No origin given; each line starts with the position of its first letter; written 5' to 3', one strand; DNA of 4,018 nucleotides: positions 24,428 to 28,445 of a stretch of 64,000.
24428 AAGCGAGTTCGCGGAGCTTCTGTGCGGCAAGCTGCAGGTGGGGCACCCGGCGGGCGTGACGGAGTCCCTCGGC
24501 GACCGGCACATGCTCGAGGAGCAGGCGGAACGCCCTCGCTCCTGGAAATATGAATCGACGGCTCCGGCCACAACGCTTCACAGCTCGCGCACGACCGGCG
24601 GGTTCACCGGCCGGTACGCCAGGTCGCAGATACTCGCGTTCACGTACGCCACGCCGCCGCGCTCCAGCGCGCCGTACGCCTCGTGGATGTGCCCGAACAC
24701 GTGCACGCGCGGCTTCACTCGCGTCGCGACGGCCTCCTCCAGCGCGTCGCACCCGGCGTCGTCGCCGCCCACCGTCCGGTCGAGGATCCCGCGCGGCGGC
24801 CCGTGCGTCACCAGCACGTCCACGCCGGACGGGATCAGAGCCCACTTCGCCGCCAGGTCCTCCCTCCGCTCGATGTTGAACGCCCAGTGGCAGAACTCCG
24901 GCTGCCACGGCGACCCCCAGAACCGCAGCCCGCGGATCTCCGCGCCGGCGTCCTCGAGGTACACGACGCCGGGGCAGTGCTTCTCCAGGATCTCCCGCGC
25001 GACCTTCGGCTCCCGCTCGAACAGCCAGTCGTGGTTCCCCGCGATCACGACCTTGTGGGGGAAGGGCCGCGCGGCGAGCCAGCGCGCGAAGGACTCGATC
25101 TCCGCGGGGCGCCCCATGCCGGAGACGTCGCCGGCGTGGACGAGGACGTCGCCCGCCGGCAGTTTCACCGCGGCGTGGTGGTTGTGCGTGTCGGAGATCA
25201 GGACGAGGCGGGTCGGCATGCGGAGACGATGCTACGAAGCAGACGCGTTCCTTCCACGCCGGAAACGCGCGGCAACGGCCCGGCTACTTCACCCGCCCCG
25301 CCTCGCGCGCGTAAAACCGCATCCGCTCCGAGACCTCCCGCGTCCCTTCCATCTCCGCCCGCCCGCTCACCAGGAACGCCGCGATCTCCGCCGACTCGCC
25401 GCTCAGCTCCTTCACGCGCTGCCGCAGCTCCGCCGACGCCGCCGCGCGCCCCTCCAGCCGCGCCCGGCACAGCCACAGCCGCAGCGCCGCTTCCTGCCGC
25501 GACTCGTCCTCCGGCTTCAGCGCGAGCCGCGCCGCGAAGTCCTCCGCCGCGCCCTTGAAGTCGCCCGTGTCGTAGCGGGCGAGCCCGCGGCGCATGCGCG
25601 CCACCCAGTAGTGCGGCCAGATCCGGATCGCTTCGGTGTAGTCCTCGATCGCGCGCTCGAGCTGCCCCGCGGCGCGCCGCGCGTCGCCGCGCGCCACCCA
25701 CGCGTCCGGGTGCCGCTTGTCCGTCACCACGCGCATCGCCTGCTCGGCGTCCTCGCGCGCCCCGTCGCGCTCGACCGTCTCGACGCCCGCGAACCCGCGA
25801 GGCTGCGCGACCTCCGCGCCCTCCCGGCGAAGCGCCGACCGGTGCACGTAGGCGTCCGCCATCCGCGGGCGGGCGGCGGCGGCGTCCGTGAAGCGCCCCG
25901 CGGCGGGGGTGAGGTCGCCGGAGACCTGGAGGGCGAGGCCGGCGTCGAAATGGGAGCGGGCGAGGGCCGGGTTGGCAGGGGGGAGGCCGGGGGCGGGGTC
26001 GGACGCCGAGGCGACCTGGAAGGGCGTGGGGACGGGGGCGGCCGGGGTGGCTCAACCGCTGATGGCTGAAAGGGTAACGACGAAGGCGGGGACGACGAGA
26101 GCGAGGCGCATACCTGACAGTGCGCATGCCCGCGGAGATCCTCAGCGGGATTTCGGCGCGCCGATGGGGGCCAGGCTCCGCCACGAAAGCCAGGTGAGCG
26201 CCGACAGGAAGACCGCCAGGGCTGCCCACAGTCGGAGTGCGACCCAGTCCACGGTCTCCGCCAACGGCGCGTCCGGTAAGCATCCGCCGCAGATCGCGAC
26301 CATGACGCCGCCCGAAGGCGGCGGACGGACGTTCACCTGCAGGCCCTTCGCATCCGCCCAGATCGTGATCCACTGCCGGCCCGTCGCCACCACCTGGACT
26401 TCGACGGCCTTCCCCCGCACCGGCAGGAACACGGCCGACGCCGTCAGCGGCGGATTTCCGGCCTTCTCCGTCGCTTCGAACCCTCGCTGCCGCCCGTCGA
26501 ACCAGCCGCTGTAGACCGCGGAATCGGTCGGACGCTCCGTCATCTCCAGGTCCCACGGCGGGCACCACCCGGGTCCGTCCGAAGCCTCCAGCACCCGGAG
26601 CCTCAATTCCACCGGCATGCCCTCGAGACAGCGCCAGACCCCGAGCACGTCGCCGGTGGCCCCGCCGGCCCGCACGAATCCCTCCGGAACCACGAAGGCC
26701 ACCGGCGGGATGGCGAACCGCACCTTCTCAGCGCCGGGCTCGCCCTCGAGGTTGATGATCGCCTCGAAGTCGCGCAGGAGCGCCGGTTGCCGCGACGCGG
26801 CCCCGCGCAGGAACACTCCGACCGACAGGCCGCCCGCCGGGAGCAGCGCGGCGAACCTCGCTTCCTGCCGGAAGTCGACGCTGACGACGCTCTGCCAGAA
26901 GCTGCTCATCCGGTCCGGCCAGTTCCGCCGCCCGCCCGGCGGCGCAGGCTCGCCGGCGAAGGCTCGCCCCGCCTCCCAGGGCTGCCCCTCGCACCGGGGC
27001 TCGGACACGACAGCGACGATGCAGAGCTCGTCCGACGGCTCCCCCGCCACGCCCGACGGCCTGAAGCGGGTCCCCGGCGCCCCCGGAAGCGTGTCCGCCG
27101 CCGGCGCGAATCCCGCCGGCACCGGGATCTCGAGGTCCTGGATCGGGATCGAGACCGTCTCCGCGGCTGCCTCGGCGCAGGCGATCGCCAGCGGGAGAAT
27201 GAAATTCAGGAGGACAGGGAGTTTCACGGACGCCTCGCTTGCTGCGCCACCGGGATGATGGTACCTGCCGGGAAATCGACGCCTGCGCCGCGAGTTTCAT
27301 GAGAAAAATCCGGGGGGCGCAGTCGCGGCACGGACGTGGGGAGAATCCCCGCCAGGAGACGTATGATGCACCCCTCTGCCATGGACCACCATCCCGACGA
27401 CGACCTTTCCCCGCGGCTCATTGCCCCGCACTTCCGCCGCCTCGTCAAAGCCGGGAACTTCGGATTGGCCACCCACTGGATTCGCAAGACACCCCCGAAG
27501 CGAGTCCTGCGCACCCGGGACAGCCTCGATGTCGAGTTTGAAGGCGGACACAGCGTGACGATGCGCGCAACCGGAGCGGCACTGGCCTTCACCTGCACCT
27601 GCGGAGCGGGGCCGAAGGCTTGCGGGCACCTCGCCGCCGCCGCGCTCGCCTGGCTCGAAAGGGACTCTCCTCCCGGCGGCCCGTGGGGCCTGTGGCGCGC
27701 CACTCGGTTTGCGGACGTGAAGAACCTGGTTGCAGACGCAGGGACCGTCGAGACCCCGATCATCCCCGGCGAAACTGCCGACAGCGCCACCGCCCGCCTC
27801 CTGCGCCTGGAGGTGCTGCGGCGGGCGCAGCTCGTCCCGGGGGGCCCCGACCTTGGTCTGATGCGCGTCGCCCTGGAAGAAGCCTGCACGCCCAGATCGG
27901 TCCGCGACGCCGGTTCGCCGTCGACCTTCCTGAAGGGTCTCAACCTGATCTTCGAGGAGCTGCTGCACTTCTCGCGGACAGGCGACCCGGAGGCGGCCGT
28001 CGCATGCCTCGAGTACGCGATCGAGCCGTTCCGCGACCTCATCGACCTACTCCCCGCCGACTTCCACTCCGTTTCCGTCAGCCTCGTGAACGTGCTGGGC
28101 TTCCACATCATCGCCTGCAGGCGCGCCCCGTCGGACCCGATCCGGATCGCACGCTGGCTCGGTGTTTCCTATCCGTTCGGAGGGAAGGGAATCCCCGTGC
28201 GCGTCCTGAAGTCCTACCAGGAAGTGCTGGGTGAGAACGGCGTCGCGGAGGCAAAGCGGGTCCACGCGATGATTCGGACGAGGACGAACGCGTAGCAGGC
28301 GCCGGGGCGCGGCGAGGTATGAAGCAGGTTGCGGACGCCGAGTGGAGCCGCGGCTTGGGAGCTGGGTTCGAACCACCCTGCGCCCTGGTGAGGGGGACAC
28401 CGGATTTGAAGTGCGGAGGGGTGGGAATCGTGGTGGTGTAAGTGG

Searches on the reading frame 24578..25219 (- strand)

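Call 16: search_protein_families(library=pfam, proteins=[window:24578-25219:-], max_evalue=0.001)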
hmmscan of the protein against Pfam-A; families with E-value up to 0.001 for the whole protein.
window:24578-25219:- (213 aa): 2 families
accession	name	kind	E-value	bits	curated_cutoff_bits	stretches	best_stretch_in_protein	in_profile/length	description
PF00149.33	Metallophos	-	4.3e-11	44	21.5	1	4-180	2-190/191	Calcineurin-like phosphoesterase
PF12850.12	Metallophos_2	-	2e-10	41.3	27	1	4-195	2-132/154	Calcineurin-like phosphoesterase superfamily domain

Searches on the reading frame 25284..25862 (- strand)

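Call 16: search_protein_families(library=pfam, proteins=[window:25284-25862:-], max_evalue=0.001)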
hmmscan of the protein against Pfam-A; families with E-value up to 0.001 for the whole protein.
window:25284-25862:- (192 aa): 7 families
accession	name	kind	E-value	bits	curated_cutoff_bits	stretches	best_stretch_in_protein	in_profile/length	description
PF13432.12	TPR_16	-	5.9e-11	43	32.7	2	57-119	2-64/65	Tetratricopeptide repeat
PF07719.23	TPR_2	-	1.4e-09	37.8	27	1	52-81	1-30/34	Tetratricopeptide repeat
PF00515.34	TPR_1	-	4.8e-09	36.1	27.8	1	52-85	1-34/34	Tetratricopeptide repeat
PF13371.12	TPR_9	-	1.2e-06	28.8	35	1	66-128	9-71/73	Tetratricopeptide repeat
PF13414.12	TPR_11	-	2.3e-06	27.7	26.8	1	59-100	1-42/42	TPR repeat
PF13424.12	TPR_12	-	9.4e-06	26.2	30.1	1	54-115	5-74/77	Tetratricopeptide repeat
PF13181.12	TPR_8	-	8e-05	22.9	25.7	0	53-81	2-30/34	Tetratricopeptide repeat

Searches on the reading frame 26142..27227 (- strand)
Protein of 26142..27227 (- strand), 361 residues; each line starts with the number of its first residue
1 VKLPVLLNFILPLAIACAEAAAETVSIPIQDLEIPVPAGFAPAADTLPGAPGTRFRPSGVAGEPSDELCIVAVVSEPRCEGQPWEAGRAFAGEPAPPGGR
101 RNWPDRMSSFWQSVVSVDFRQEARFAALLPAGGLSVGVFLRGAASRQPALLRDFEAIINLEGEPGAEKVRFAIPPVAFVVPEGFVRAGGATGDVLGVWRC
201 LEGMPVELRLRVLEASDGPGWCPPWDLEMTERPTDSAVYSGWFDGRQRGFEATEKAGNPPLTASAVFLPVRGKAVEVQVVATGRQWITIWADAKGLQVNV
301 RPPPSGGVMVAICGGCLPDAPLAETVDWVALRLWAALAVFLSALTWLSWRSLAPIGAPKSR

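Call 8: search_protein_families(library=pfam, proteins=[window:26142-27227:-], max_evalue=0.01)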
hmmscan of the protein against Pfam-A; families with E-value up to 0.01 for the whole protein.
window:26142-27227:- (361 aa): 0 families

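Call 30: find_encoding_contigs(protein=window:26142-27227:-, flank=10000)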
Protein window:26142-27227:- (361 aa): no gene with exactly this product is on record in the collection.

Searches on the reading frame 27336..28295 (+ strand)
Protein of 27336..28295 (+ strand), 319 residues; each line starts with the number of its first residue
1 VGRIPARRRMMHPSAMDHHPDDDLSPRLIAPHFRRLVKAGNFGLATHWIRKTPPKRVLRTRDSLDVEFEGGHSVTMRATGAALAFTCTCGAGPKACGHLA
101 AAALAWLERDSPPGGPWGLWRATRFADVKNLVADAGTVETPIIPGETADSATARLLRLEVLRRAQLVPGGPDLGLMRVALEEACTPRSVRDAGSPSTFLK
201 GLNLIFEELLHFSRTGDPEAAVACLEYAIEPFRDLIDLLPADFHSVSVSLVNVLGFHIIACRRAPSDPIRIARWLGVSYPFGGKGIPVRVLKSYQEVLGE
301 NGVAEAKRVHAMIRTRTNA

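Call 8: search_protein_families(library=pfam, proteins=[window:27336-28295:+], max_evalue=0.01)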
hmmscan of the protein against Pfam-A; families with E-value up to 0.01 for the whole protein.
window:27336-28295:+ (319 aa): 0 families

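Call 18: search_protein_families(library=padloc, proteins=[window:27336-28295:+], max_evalue=0.001)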
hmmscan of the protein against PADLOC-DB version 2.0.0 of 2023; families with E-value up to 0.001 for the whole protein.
window:27336-28295:+ (319 aa): 0 families

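Call 29: find_encoding_contigs(protein=window:27336-28295:+, flank=10000)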
Protein window:27336-28295:+ (319 aa): no gene with exactly this product is on record in the collection.

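Call 37: find_homologous_proteins(query=window:27336-28295:+)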
Query window:27336-28295:+ (319 aa): 2 proteins with E <= 0.001 among 8000 candidates.
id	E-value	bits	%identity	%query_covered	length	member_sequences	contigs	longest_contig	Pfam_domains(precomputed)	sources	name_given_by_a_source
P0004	1.7e-203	693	100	95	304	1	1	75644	-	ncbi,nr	ncbi:MAG: hypothetical protein IT452_07765 [Planctomycetia bacterium]|nr:hypothetical protein [Planc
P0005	3.6e-139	481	69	97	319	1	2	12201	-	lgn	-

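Call 38: find_encoding_contigs(protein=P0005, flank=10000)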
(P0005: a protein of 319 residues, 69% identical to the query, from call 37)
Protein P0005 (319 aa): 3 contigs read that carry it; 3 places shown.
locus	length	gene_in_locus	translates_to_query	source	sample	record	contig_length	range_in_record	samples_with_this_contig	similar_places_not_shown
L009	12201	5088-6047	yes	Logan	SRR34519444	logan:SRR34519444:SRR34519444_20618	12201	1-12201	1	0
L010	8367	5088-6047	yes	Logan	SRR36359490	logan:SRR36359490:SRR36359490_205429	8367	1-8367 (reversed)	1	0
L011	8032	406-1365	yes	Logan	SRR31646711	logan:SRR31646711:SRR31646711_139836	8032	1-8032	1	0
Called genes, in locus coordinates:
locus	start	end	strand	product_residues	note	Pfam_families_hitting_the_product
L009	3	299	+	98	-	?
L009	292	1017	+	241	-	-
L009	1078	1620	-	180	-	PF05685:Uma2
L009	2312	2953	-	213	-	PF00149:Metallophos, PF12850:Metallophos_2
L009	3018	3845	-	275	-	PF07719:TPR_2 (faint), PF13414:TPR_11 (faint), PF00515:TPR_1 (weak), PF13432:TPR_16 (weak), PF13371:TPR_9 (weak)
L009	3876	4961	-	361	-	-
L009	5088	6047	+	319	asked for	-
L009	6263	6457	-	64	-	-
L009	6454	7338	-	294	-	-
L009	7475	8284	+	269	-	PF07719:TPR_2 (faint)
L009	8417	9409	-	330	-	PF08843:AbiEii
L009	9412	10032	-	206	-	PF19570:DUF6088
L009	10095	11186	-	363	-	PF14659:Phage_int_SAM_3 (faint), PF00589:Phage_integrase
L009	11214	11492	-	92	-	-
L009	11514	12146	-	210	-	PF11149:DUF2924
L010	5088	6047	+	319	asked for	-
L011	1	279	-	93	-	?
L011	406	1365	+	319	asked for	-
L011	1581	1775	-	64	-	-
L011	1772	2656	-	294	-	-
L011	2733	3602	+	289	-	-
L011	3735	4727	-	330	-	PF08843:AbiEii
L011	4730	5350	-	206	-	PF19570:DUF6088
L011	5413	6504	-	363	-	PF14659:Phage_int_SAM_3 (faint), PF00589:Phage_integrase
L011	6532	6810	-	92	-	PF12728:HTH_17 (faint)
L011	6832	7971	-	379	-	PF11149:DUF2924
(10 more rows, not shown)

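Call 39: find_encoding_contigs(protein=P0004, flank=10000)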
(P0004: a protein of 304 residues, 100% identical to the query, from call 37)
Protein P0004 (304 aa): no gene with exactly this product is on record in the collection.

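Call 48: find_related_loci(query=L009:10095-11186:-, collection=metagenome_contigs, flank=10000)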
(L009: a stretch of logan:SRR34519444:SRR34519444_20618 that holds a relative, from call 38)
Query L009:10095-11186:- (363 aa) in metagenome_contigs; peptide patterns used: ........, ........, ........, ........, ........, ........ (x = any residue, [..] = any of these).
104 stretches matched a pattern; 9 encode a relative of the query (tblastn E <= 1e-3); 9 distinct loci.
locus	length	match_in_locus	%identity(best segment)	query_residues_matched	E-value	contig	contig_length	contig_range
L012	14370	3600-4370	30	94-354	1e-23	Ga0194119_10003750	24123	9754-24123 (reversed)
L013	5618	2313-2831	35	179-354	1e-17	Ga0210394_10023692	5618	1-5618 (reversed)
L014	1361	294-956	29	137-348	1e-17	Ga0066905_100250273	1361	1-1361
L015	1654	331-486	54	285-336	4e-11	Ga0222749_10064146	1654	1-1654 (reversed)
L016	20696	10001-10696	24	139-354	9e-11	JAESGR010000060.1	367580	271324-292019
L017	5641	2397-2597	42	293-354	5e-9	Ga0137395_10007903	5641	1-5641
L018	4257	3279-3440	48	301-354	2e-8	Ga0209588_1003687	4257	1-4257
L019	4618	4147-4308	48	301-354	2e-8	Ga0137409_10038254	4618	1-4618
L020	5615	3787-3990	41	294-356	2e-8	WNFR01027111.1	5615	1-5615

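Call 50: find_homologous_proteins(query=L009:10095-11186:-)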
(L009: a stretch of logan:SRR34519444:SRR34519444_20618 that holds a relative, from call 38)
Query L009:10095-11186:- (363 aa): 1666 proteins with E <= 0.001 among 8000 candidates; the best 120 are listed.
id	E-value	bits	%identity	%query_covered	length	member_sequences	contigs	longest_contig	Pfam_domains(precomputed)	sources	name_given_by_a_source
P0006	4.8e-187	639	96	82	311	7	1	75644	PF14659.13,PF00589.28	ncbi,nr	ncbi:MAG: site-specific integrase [Planctomycetia bacterium]|nr:site-specific integrase [Planctomyce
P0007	1.6e-165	569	73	96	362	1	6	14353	PF14659.13,PF00589.28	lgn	-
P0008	8.5e-110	385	53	95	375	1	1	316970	PF14659.13,PF22022.3,PF00589.28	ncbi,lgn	-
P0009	6.6e-109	383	84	59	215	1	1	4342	PF14659.13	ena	-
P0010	6.2e-108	379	53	95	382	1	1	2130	PF14659.13,PF00589.28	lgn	-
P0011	4.6e-106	373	51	99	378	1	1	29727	PF14659.13,PF22022.3,PF00589.28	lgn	-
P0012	2.0e-104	368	53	96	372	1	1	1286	PF14659.13,PF00589.28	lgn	-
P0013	3.7e-104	367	51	98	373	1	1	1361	PF14659.13,PF00589.28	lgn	-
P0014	4.8e-103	363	51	96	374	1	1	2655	PF14659.13,PF00589.28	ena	-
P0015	8.7e-103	362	52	97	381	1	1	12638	PF14659.13,PF22022.3,PF00589.28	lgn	-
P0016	6.4e-102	360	52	96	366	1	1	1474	PF14659.13,PF00589.28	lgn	-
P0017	1.0e-101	359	50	95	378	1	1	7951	PF22022.3,PF00589.28,PF24624.2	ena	-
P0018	3.7e-101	357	52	95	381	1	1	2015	PF14659.13,PF22022.3,PF00589.28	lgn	-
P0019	7.0e-101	356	51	95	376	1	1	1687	PF14659.13,PF22022.3,PF00589.28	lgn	-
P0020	7.8e-100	353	51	95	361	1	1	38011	PF14659.13,PF00589.28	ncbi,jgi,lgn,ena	-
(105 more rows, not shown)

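Call 51: find_encoding_contigs(protein=P0007, flank=10000, max_places=6)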
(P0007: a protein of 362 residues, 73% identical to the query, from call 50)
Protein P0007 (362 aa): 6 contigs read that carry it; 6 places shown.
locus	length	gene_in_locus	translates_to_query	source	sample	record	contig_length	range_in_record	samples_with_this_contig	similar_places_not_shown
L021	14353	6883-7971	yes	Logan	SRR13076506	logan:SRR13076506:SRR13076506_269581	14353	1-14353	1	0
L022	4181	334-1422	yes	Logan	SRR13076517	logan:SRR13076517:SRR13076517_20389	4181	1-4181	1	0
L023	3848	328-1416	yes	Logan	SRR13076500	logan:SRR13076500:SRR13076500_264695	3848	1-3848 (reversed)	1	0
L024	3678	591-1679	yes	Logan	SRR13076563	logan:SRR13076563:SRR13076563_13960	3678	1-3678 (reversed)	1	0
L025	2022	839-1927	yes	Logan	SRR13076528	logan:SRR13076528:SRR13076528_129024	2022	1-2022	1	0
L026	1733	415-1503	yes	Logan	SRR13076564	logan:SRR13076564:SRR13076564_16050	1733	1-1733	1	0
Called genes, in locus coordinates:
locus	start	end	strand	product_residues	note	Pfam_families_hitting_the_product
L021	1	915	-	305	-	?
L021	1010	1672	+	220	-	-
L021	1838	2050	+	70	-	-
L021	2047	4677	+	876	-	PF09250:Prim-Pol, PF08706:D5_N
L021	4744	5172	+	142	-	PF08765:Mor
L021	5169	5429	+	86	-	-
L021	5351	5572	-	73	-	-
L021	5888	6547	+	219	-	PF11149:DUF2924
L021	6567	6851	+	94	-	-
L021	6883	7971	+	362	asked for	PF14659:Phage_int_SAM_3, PF00589:Phage_integrase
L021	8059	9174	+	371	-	PF00004:AAA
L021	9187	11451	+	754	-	PF00082:Peptidase_S8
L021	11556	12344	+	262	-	-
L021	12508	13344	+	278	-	-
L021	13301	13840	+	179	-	PF09346:SMI1_KNR4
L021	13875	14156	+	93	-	-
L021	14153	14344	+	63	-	-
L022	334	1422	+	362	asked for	PF14659:Phage_int_SAM_3, PF00589:Phage_integrase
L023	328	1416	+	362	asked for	PF14659:Phage_int_SAM_3, PF00589:Phage_integrase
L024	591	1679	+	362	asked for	PF14659:Phage_int_SAM_3, PF00589:Phage_integrase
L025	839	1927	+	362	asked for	PF14659:Phage_int_SAM_3, PF00589:Phage_integrase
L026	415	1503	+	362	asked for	PF14659:Phage_int_SAM_3, PF00589:Phage_integrase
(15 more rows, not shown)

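Call 52: find_encoding_contigs(protein=P0008, flank=10000, max_places=3)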
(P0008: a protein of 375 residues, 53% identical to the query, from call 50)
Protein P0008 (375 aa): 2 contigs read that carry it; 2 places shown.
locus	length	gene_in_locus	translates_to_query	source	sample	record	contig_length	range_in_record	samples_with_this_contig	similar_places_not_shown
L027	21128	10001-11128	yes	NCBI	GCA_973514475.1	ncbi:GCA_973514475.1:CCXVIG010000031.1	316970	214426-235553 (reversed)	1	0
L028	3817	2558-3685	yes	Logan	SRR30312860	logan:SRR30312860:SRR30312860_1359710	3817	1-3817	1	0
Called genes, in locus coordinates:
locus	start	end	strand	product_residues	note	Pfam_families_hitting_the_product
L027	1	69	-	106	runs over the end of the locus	-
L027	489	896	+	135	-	-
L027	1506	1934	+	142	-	-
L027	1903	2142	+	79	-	-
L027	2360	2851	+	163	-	-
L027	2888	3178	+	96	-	-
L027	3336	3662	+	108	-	-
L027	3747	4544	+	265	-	-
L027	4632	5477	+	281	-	PF12705:PDDEXK_1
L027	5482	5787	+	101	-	PF27050:Phage_P22_Y8K6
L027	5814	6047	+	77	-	PF04255:DUF433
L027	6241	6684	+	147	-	PF00436:SSB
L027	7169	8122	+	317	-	PF06067:DUF932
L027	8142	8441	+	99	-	-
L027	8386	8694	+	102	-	-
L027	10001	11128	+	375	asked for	PF14659:Phage_int_SAM_3, PF22022:Phage_int_M (weak), PF00589:Phage_integrase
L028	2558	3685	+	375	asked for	PF14659:Phage_int_SAM_3, PF22022:Phage_int_M (weak), PF00589:Phage_integrase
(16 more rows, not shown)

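Call 53: find_encoding_contigs(protein=P0011, flank=10000, max_places=3)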
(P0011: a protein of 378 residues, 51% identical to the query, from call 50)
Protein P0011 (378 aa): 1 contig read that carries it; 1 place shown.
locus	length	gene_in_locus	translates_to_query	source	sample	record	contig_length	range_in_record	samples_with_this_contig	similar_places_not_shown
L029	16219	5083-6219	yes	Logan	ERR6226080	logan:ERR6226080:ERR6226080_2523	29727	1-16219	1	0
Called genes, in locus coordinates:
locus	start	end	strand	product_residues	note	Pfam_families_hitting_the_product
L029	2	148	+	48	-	?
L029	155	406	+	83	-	-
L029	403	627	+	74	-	-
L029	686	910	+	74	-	PF15970:HicB-like_2 (weak), PF15919:HicB_lk_antitox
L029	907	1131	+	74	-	PF07927:HicA_toxin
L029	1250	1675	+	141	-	PF00436:SSB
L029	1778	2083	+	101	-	-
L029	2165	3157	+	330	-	PF06067:DUF932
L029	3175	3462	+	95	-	-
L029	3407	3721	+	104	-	-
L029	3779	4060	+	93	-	-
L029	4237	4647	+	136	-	-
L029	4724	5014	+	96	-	-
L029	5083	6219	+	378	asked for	PF14659:Phage_int_SAM_3, PF22022:Phage_int_M (weak), PF00589:Phage_integrase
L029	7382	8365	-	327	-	PF13360:PQQ_2, PF13570:Beta-prop_ACSF4, PF25293:Beta-prop_EMC1_N (faint), PF01011:PQQ (faint), PF13360:PQQ_2, PF13570:Beta-prop_ACSF4 (weak)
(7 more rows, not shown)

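Call 61: search_protein_families(library=pfam, proteins=[L009:6454-7338:-, L009:11214-11492:-], max_evalue=1)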
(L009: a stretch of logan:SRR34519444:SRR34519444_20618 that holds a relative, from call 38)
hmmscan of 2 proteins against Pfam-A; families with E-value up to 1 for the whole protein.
L009:6454-7338:- (294 aa): 0 families

L009:11214-11492:- (92 aa): 2 families
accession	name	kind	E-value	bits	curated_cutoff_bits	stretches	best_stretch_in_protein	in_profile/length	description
PF12728.13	HTH_17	-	8.1e-05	23.3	27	1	22-84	1-50/51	Helix-turn-helix domain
PF21531.3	Rv2175c_wHTH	-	0.095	13.1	27.1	1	16-44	9-37/57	DNA-binding protein Rv2175c, wHTH domain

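Call 62: search_protein_families(library=ncbifam, proteins=[window:27336-28295:+, L009:10095-11186:-], max_evalue=0.001)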
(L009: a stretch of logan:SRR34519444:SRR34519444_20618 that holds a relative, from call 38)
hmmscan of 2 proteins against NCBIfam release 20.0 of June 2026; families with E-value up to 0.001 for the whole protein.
window:27336-28295:+ (319 aa): 0 families

L009:10095-11186:- (363 aa): 10 families
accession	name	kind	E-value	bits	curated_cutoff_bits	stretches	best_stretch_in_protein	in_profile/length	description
NF040815.2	recomb_XerA_Arch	equivalog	4.2e-29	101.9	220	1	116-344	35-262/263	site-specific tyrosine recombinase/integron integrase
TIGR02224.1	recomb_XerC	equivalog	2e-26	93.1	335.15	1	114-344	39-285/295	tyrosine recombinase XerC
TIGR02225.1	recomb_XerD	equivalog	2.9e-23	82.6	329.6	1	115-345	37-283/290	site-specific tyrosine recombinase XerD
TIGR02249.1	integrase_gron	subfamily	3.9e-21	75.7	265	2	112-255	34-175/315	integron integrase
NF001399.0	PRK00283.1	subfamily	1e-20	74.2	279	1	114-346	46-293/300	tyrosine recombinase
NF003462.0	PRK05084.1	equivalog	5.8e-12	45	267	1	295-349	303-357/360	tyrosine recombinase XerS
NF002331.0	PRK01287.1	subfamily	6.1e-12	45.2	371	1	140-342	99-318/365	site-specific tyrosine recombinase XerC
NF011946.0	PRK15417.1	equivalog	3.7e-11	42.8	435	1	282-339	260-318/337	integron integrase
NF007371.0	PRK09871.1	subfamily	0.00011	21.8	222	0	202-334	32-172/198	tyrosine-type DNA invertase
NF047926.1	integrase_GmtZ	equivalog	0.00049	18.2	600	1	276-345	407-479/784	gamma-mobile-trio integrase GmtZ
